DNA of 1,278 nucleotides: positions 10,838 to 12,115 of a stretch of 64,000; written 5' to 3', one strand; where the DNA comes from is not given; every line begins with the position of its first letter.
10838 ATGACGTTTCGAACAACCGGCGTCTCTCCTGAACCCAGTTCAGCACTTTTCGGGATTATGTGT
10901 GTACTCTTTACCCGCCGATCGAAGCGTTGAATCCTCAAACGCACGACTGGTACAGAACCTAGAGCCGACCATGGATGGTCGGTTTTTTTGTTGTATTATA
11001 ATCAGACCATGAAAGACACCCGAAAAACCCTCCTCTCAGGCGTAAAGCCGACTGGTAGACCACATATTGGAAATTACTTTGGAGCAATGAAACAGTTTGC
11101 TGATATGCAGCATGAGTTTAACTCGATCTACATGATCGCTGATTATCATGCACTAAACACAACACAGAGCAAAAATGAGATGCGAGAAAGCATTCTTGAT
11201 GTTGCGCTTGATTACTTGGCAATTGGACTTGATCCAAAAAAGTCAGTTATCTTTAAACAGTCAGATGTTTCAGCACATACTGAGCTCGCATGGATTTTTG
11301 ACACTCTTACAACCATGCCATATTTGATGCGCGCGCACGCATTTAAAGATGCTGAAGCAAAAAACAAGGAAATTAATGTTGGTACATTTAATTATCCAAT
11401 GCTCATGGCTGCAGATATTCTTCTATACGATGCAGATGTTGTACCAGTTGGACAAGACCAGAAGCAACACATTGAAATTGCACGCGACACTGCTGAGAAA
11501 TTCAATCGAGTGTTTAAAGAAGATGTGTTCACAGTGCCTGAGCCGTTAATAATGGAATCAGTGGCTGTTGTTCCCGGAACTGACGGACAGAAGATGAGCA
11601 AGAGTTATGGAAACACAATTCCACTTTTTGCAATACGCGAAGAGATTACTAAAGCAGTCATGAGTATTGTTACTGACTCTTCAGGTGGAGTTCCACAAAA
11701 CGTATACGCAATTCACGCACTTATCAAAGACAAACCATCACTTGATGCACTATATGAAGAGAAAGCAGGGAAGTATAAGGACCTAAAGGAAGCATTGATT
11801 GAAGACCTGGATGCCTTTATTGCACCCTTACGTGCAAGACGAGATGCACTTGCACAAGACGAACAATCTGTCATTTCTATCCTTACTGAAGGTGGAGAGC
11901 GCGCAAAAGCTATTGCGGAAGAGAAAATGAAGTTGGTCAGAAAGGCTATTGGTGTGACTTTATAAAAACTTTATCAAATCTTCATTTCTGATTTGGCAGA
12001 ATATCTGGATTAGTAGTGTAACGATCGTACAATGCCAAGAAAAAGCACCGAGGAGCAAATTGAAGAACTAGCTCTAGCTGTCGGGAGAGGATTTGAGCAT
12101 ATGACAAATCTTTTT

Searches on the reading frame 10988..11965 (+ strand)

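Call 39: search_protein_families(library=pfam, proteins=[window:10988-11965:+], max_evalue=0.00001)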
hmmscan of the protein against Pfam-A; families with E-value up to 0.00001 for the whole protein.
window:10988-11965:+ (325 aa): 1 family
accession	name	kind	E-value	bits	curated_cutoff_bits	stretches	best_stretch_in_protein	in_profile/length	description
PF00579.31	tRNA-synt_1b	-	4.9e-63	213.6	21.1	1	12-242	5-239/292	tRNA synthetases class I (W and Y)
